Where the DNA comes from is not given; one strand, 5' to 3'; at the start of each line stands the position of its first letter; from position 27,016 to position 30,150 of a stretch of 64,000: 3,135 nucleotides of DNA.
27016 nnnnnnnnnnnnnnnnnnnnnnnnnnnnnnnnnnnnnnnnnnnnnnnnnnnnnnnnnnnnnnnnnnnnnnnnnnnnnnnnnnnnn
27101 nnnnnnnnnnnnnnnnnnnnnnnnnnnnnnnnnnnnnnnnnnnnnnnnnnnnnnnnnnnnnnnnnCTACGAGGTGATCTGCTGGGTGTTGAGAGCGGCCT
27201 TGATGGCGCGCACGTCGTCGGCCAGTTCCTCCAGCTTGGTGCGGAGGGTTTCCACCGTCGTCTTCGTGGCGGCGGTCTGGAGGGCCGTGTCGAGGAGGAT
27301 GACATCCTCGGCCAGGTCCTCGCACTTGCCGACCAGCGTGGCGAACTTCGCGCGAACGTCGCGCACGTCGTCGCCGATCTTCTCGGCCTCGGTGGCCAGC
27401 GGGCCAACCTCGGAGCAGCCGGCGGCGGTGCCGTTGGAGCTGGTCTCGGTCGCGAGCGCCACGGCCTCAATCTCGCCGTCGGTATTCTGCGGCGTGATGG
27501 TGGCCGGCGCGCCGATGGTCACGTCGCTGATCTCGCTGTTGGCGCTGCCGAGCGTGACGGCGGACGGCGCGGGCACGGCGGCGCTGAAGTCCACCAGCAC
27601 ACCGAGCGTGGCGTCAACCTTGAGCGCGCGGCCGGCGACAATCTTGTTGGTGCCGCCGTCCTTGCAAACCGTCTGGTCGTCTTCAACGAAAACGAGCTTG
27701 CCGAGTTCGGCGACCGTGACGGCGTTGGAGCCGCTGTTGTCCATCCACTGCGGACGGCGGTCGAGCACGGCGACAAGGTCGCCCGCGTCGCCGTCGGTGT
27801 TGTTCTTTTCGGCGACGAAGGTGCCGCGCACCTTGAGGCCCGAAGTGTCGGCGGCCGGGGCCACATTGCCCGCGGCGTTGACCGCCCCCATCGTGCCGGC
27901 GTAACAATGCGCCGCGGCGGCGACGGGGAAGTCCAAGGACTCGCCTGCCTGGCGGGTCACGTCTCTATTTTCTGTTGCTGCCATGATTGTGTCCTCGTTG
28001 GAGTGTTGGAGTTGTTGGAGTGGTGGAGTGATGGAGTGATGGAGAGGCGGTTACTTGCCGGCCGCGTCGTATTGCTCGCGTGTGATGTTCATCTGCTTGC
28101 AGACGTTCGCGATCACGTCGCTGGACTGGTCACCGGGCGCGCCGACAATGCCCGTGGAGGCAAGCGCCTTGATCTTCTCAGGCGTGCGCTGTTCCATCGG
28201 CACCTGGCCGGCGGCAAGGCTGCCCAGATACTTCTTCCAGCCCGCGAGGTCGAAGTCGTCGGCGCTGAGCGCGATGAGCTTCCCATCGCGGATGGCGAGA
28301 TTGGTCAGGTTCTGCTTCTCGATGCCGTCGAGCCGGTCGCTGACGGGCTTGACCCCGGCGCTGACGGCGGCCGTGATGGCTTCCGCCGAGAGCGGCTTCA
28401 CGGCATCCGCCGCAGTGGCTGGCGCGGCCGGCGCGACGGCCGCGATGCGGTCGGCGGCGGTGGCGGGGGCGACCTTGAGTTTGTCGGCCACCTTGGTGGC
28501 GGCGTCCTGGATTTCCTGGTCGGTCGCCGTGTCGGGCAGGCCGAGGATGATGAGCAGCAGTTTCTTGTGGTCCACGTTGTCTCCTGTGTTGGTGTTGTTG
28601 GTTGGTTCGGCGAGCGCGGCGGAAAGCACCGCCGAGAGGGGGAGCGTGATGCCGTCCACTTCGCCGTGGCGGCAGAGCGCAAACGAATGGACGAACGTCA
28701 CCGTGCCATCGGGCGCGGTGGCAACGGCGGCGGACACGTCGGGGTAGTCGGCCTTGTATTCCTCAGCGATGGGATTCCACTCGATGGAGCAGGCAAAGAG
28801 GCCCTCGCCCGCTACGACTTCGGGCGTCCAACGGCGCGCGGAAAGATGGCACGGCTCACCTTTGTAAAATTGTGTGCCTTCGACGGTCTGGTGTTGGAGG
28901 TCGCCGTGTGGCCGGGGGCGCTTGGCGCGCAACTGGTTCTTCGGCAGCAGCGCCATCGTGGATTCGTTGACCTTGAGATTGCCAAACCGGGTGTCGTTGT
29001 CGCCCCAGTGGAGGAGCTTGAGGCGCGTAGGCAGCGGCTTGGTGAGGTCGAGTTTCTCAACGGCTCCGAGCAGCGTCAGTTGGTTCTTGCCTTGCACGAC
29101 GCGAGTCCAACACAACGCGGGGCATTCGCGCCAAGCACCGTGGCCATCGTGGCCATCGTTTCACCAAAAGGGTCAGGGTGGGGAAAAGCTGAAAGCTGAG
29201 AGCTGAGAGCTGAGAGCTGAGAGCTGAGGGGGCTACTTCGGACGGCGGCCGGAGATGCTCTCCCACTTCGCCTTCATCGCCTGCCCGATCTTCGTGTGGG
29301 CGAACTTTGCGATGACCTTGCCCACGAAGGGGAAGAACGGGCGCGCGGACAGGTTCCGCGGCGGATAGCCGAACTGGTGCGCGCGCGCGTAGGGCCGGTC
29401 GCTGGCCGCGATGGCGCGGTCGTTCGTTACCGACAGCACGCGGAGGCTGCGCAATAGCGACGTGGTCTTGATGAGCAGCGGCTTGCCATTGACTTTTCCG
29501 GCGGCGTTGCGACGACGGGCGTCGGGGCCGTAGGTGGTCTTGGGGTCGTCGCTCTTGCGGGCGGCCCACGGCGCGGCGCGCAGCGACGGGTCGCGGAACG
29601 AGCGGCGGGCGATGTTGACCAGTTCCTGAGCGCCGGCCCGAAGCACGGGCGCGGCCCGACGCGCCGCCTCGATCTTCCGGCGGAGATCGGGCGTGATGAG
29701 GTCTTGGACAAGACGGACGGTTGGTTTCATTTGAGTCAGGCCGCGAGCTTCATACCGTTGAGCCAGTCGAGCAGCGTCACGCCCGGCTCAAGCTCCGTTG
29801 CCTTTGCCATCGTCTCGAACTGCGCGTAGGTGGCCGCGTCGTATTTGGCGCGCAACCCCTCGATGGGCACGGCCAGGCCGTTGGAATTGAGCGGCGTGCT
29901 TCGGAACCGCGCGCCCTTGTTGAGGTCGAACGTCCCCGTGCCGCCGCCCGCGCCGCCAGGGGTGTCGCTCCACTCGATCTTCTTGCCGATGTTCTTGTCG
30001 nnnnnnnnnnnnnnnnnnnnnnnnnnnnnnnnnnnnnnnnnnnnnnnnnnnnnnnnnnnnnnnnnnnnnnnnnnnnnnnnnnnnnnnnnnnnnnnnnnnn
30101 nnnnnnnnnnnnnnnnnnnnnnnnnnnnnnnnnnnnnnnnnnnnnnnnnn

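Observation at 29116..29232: Conserved 45-nt promoter-like module (plus heptamers) duplicated upstream of protease I and holin-like genes; the G-I spacer, which I recall being an Acr slot in JBD/D3112-like Mu-like phages, holds only this module and no ORF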

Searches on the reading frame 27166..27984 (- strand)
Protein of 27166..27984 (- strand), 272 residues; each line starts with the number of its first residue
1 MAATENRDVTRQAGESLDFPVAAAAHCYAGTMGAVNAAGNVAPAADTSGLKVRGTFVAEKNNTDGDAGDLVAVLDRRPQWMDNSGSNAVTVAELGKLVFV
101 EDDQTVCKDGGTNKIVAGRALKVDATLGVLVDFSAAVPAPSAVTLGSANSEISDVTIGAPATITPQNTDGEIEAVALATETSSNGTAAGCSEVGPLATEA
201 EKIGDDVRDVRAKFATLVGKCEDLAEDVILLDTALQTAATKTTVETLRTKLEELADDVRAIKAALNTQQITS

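Call 8: search_protein_families(library=pfam, proteins=[window:27166-27984:-], max_evalue=0.01)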
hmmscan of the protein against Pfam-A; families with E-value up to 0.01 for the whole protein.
window:27166-27984:- (272 aa): 1 family
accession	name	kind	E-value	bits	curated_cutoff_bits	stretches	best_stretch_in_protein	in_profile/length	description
PF04728.18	LPP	-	0.0078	17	29.1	0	243-267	8-32/53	Lipoprotein leucine-zipper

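Call 9: search_protein_families(library=phrogs, proteins=[window:27166-27984:-], max_evalue=0.001)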
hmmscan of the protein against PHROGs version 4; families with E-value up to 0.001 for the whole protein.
window:27166-27984:- (272 aa): 1 family
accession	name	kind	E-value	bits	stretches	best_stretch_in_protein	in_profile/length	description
phrog_1731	-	head and packaging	9.9e-24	84.9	1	1-133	2-134/135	virion structural protein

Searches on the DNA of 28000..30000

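Call 85: search_rna_families(source=window, start=28000, end=30000, threshold=evalue, max_evalue=1)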
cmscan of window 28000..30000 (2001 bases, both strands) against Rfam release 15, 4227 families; matches with E-value up to 1: 1.
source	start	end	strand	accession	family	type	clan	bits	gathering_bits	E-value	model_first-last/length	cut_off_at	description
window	29188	29229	+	RF01126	sR41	Gene; snRNA; snoRNA; CD-box;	-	16.7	54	0.54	1-53/53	no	Small nucleolar RNA sR41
